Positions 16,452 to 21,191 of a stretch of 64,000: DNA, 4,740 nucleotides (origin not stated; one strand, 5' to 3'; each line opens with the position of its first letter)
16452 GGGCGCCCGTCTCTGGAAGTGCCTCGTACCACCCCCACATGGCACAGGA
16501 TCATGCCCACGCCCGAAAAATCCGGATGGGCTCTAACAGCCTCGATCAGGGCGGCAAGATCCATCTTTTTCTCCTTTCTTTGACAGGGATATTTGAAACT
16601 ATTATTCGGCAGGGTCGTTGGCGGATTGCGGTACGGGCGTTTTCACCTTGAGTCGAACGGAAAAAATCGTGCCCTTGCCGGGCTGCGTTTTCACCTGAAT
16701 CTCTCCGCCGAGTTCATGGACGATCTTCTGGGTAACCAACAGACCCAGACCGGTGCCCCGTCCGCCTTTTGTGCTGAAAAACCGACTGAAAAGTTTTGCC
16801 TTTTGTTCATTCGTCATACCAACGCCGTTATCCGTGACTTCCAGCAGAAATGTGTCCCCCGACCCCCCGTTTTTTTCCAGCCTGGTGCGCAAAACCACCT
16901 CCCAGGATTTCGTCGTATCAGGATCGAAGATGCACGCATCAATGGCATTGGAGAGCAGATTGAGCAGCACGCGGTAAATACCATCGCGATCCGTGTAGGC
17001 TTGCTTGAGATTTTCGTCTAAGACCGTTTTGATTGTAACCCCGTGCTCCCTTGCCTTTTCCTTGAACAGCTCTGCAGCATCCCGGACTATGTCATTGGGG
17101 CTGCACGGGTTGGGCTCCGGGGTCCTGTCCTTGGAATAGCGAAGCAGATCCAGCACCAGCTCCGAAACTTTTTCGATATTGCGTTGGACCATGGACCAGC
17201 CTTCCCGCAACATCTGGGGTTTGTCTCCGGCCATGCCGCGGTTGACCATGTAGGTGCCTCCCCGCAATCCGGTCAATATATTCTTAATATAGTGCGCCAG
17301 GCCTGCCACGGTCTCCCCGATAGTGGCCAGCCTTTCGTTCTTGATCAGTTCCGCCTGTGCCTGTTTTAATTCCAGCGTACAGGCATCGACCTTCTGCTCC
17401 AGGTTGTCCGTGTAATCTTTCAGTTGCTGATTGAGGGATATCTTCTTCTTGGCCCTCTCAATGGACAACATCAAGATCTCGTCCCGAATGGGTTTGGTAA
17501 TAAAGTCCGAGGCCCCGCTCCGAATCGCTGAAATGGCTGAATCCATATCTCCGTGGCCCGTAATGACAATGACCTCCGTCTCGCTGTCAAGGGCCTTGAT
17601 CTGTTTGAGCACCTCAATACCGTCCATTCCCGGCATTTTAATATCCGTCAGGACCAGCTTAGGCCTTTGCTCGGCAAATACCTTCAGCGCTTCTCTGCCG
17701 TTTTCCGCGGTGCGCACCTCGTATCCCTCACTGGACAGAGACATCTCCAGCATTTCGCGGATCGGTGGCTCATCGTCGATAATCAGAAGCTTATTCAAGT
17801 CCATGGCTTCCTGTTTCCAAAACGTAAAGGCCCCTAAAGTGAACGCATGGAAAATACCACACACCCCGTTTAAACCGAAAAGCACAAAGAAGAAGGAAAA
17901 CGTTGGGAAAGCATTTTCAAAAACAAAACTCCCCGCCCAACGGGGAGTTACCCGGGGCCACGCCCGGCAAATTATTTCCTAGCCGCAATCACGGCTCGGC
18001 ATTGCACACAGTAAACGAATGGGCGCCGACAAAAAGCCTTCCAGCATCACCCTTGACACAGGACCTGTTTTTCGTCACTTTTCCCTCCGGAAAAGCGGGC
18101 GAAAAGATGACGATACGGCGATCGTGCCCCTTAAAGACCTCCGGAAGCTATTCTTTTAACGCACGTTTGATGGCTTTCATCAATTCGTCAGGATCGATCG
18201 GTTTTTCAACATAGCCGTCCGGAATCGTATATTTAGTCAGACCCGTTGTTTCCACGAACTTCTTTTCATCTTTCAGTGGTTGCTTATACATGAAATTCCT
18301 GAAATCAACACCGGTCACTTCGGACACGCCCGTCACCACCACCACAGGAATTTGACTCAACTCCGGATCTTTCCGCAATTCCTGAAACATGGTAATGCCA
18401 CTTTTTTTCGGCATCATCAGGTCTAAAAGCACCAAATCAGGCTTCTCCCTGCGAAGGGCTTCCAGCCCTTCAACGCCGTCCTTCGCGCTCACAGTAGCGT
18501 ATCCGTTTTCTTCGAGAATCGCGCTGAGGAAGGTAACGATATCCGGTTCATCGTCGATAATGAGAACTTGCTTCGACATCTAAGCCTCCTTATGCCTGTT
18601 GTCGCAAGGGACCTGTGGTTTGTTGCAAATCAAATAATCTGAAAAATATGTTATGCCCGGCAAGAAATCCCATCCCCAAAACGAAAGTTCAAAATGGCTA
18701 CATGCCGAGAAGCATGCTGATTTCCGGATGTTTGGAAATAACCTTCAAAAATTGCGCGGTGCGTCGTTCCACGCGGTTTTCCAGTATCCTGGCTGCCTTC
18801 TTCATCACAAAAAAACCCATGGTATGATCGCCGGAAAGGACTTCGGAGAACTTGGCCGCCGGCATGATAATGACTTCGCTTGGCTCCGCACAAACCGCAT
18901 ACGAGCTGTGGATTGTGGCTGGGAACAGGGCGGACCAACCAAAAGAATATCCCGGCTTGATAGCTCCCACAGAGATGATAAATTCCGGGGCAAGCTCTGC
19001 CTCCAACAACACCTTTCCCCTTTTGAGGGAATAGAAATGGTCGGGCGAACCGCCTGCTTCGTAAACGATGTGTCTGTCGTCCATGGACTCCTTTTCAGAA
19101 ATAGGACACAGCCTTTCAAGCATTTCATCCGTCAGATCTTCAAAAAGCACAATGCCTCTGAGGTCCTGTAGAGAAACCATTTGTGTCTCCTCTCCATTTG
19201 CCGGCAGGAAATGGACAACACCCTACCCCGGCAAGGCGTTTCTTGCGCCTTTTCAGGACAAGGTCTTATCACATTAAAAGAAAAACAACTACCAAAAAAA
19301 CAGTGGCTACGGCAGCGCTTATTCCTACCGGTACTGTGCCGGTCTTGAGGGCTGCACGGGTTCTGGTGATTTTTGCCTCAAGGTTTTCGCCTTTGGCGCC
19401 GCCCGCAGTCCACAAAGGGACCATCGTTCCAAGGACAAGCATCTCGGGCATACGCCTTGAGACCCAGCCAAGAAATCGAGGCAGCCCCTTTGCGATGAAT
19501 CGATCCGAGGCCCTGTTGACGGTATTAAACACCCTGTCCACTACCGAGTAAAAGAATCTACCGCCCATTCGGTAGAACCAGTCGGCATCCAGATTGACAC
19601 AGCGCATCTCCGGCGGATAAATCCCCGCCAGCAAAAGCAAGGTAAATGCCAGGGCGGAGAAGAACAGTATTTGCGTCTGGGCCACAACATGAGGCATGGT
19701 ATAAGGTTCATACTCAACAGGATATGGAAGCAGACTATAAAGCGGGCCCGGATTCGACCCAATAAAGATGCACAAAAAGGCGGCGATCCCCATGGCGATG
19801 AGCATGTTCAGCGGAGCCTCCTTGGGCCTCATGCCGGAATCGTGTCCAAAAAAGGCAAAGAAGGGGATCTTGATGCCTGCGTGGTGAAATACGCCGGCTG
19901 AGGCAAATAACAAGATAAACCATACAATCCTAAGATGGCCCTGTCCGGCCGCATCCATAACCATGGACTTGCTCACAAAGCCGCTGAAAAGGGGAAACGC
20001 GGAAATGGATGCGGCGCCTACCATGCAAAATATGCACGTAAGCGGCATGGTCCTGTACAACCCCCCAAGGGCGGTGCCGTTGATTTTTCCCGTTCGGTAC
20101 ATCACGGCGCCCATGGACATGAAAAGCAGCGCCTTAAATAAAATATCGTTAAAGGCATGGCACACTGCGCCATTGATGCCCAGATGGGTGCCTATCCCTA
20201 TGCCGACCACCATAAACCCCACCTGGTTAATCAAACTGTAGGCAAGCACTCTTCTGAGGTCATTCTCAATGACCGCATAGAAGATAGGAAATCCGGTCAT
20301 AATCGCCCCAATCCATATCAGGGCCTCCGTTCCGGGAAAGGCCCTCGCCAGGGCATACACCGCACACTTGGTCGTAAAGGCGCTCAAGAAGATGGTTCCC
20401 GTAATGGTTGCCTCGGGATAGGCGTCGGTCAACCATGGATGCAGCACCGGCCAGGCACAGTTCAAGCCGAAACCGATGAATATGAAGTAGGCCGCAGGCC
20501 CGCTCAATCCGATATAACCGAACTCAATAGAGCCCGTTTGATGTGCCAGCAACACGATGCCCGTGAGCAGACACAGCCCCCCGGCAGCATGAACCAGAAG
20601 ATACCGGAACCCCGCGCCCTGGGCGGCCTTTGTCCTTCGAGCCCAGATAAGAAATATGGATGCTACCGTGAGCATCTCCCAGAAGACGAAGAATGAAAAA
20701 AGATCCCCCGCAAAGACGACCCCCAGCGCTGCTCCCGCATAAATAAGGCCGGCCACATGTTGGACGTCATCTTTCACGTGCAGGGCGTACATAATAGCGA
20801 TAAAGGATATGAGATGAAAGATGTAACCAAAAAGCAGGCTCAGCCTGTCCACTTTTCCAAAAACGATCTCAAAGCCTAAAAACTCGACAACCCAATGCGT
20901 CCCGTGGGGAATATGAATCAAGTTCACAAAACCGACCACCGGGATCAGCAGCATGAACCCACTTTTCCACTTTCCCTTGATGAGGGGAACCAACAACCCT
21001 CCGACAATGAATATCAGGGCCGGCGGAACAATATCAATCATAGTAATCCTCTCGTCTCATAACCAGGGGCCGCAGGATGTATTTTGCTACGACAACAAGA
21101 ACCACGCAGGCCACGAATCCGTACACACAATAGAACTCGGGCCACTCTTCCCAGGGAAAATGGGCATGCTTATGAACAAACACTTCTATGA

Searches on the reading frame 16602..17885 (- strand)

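Call 47: search_protein_families(library=pfam, proteins=[window:16602-17885:-], max_evalue=0.00001)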
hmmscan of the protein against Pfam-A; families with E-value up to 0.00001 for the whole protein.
window:16602-17885:- (427 aa): 2 families
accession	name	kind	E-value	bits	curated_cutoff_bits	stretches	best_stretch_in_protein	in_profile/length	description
PF00072.30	Response_reg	-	2.9e-33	114.8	30.2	1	34-141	2-109/111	Response regulator receiver domain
PF02518.31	HATPase_c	-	9.6e-25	87.6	26.4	1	299-415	2-110/111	Histidine kinase-, DNA gyrase B-, and HSP90-like ATPase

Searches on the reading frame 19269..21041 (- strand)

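Call 47: search_protein_families(library=pfam, proteins=[window:19269-21041:-], max_evalue=0.00001)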
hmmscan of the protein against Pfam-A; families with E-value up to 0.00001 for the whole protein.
window:19269-21041:- (590 aa): 1 family
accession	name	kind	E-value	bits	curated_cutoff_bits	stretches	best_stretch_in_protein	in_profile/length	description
PF00361.26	Proton_antipo_M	-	4.8e-43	147.9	21.5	1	111-381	1-291/294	NADH:quinone oxidoreductase/Mrp antiporter, TM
